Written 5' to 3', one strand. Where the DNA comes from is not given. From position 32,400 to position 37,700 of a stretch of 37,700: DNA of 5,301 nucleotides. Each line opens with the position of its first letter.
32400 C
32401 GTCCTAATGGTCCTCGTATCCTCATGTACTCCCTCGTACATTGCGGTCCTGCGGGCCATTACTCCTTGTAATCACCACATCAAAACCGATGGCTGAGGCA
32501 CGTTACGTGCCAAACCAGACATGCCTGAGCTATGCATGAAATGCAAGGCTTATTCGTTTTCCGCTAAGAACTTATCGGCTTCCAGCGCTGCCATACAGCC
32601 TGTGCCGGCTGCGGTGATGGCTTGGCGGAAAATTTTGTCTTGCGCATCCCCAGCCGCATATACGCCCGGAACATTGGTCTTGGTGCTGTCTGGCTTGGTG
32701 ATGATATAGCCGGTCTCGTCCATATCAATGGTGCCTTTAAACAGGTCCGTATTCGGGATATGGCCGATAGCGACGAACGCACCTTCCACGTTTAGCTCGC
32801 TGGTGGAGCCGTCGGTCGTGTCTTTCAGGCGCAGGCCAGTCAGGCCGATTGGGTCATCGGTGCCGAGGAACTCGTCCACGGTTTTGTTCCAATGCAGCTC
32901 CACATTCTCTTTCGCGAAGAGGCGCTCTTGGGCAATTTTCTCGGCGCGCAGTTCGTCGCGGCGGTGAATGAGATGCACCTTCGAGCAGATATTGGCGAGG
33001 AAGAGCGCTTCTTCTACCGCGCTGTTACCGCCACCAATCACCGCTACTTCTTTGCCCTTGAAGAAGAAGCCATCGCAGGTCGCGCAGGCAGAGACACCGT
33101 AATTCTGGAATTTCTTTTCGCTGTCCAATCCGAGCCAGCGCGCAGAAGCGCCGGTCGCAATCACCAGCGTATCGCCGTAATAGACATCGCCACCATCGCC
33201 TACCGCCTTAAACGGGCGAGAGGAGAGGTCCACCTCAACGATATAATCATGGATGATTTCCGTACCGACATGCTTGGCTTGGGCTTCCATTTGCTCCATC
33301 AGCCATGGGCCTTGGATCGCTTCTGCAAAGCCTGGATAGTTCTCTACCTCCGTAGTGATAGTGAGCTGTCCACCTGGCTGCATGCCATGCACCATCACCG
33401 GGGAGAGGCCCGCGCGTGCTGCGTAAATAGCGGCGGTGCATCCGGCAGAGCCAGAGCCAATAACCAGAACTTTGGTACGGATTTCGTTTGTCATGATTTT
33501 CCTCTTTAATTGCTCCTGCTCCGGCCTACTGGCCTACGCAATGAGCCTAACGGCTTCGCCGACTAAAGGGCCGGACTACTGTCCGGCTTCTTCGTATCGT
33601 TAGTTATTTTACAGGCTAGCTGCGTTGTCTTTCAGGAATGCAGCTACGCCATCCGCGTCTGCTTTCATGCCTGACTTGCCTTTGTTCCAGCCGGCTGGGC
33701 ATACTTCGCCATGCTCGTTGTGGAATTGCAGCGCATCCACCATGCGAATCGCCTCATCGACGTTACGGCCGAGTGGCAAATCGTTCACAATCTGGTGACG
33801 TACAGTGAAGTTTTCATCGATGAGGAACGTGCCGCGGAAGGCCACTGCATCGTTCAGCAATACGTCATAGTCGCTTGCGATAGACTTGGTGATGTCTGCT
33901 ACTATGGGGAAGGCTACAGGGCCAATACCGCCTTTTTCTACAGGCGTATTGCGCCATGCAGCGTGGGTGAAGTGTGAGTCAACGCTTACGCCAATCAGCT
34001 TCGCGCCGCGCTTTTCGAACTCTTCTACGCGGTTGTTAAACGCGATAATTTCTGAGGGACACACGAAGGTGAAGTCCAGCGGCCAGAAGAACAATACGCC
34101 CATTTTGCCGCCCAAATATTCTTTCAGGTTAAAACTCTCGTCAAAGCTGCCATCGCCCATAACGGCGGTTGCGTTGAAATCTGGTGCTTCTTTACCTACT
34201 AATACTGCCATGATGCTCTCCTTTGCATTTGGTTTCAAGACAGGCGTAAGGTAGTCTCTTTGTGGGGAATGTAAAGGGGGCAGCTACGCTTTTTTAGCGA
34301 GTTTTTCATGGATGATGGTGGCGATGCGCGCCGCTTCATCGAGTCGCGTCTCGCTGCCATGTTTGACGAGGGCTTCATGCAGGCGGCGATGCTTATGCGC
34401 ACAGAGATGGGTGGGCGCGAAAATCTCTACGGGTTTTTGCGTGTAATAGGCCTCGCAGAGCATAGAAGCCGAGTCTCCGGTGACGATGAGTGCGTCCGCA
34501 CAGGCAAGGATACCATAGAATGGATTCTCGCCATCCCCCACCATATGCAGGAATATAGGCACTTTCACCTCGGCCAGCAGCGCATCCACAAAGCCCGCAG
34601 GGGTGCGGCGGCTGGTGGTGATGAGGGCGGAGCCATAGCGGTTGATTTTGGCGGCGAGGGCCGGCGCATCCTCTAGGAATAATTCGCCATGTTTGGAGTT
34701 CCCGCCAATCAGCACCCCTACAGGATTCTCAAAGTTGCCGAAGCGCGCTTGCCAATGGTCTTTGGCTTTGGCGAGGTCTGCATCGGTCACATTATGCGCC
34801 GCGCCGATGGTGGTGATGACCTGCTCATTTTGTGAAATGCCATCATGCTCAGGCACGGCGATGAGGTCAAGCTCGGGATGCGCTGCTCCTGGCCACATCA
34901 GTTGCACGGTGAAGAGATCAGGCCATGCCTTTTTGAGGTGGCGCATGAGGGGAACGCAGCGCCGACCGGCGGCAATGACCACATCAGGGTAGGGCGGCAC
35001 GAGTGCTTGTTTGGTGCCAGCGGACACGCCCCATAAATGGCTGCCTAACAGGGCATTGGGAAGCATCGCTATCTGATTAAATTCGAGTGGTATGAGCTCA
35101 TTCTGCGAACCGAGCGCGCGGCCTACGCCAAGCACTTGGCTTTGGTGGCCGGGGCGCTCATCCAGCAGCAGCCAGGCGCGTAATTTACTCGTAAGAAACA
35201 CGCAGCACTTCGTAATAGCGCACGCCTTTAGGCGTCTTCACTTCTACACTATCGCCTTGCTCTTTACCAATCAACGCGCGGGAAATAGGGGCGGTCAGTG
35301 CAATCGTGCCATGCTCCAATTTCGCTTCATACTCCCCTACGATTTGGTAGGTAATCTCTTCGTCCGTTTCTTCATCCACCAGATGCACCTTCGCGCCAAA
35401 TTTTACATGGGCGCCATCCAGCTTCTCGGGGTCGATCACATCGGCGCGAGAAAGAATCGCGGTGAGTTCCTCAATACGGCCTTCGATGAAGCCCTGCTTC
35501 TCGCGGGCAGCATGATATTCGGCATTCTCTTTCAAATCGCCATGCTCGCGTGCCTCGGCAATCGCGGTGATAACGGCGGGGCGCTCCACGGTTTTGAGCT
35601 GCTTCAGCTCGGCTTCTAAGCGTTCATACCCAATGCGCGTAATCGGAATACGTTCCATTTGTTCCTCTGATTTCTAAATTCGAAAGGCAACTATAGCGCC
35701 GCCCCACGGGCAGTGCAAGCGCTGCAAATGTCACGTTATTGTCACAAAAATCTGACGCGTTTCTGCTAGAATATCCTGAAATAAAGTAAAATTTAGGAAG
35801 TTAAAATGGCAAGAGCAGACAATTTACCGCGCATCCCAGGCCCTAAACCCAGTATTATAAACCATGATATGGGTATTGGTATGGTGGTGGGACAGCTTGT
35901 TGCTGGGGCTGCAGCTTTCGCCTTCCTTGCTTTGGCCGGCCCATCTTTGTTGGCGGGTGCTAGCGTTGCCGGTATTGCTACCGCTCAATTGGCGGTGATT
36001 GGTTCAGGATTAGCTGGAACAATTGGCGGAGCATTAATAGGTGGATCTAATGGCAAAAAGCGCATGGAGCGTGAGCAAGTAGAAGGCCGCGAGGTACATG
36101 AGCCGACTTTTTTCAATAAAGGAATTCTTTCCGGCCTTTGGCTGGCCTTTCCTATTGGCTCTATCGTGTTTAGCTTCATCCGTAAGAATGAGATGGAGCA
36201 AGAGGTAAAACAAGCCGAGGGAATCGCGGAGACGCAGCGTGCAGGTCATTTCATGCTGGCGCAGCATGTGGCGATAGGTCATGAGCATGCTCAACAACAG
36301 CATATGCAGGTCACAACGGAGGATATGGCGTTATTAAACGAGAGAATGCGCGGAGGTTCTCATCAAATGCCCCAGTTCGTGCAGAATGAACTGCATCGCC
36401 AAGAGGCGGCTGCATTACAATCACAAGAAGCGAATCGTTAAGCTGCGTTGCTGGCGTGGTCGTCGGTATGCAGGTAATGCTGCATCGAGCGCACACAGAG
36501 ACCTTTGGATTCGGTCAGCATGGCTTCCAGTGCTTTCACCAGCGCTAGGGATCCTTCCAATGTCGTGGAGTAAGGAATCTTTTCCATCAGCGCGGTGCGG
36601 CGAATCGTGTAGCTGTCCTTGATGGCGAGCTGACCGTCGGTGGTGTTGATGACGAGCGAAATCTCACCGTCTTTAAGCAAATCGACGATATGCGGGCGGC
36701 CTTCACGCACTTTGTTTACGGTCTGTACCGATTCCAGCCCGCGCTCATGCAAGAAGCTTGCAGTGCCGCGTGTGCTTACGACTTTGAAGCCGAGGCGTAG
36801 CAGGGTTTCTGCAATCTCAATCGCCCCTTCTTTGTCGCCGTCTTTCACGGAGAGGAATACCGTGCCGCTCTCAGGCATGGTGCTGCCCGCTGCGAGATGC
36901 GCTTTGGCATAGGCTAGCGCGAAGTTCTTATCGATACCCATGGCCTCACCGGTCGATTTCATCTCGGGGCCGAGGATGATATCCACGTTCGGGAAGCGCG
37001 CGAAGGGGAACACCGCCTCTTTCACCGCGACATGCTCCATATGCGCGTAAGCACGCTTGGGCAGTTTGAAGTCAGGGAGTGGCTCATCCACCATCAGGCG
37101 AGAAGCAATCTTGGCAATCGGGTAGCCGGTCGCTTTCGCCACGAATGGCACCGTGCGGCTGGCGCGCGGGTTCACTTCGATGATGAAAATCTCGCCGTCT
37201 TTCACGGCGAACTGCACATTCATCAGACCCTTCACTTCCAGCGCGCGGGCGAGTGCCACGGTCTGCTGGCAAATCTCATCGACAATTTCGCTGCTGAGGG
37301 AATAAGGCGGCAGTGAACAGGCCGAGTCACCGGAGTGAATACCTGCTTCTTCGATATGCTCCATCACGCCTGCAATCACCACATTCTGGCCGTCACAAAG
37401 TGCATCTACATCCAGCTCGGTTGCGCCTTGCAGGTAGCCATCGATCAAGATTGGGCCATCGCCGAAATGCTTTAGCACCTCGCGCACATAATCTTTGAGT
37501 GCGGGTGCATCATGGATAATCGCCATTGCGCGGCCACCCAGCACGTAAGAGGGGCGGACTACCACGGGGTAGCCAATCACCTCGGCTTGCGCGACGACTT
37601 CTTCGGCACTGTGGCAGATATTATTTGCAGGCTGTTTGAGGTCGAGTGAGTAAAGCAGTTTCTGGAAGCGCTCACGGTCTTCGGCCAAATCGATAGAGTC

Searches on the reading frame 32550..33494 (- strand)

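Call 77: search_protein_families(library=pfam, proteins=[window:32550-33494:-], max_evalue=0.00001)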
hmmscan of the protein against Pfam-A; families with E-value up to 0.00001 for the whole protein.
window:32550-33494:- (314 aa): 6 families
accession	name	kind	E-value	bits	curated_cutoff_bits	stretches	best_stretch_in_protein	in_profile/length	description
PF07992.20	Pyr_redox_2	-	6.8e-53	180.4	26.1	1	8-299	2-291/291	Pyridine nucleotide-disulphide oxidoreductase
PF00070.33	Pyr_redox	-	6.5e-19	68.7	22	1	150-214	2-71/82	Pyridine nucleotide-disulphide oxidoreductase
PF13738.12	Pyr_redox_3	-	1.8e-17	64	30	1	102-282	120-305/305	Pyridine nucleotide-disulphide oxidoreductase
PF01134.28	GIDA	-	3.7e-07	30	22.1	0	8-35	1-28/391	Glucose inhibited division protein A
PF12831.13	FAD_oxidored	-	3.9e-07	30.2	27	1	9-46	2-40/416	FAD dependent oxidoreductase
PF00890.30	FAD_binding_2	-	9.3e-07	28.8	20.4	0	9-44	2-38/414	FAD binding domain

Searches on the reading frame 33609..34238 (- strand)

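Call 85: search_protein_families(library=pfam, proteins=[window:33609-34238:-], max_evalue=0.01)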
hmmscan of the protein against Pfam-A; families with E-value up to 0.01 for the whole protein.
window:33609-34238:- (209 aa): 3 families
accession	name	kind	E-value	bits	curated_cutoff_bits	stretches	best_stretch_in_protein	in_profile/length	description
PF00578.27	AhpC-TSA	-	1.4e-34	119.1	26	1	14-148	1-123/124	AhpC/TSA family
PF08534.16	Redoxin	-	5.1e-15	56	26.6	1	14-157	2-139/148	Redoxin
PF10417.14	1-cysPrx_C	-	3.9e-11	43.2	21.1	1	169-202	1-39/41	C-terminal domain of 1-Cys peroxiredoxin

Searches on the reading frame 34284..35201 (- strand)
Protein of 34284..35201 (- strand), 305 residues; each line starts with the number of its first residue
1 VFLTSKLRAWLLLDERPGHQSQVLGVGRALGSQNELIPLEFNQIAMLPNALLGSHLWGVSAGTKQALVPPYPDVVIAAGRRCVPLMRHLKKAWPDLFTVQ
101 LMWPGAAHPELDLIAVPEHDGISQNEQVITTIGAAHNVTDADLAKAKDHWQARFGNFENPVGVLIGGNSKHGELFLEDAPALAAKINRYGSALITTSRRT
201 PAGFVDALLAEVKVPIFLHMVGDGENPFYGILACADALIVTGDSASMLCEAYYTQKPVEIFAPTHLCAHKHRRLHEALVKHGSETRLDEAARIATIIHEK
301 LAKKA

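Call 77: search_protein_families(library=pfam, proteins=[window:34284-35201:-], max_evalue=0.00001)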
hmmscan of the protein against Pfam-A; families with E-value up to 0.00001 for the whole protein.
window:34284-35201:- (305 aa): 1 family
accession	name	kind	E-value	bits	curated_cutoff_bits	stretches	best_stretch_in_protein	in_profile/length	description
PF06258.17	Mito_fiss_Elm1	-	1.8e-66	224.8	27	1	17-293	1-296/304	Mitochondrial fission ELM1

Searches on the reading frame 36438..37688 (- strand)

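Call 77: search_protein_families(library=pfam, proteins=[window:36438-37688:-], max_evalue=0.00001)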
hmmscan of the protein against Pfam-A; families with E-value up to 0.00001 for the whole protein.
window:36438-37688:- (416 aa): 6 families
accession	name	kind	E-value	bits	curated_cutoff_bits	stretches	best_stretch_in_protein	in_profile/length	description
PF02786.22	CPSase_L_D2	-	4.3e-36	124.9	19.8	1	4-205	1-209/211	Carbamoyl-phosphate synthase L chain, ATP binding domain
PF02142.27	MGS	-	2e-23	82.8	24.1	1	289-375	2-94/94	MGS-like domain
PF07478.18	Dala_Dala_lig_C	-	2.1e-08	34.4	24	1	28-175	25-175/204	D-ala D-ala ligase C-terminus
PF02655.19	ATP-grasp_3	-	2.5e-08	34.6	23.2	1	9-176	8-157/160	ATP-grasp domain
PF15632.11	ATPgrasp_Ter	-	2.6e-07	30.9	29.1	1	80-202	5-111/131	ATP-grasp in the biosynthetic pathway with Ter operon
PF02222.28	ATP-grasp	-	3.2e-07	30.6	27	1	14-176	5-163/179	ATP-grasp domain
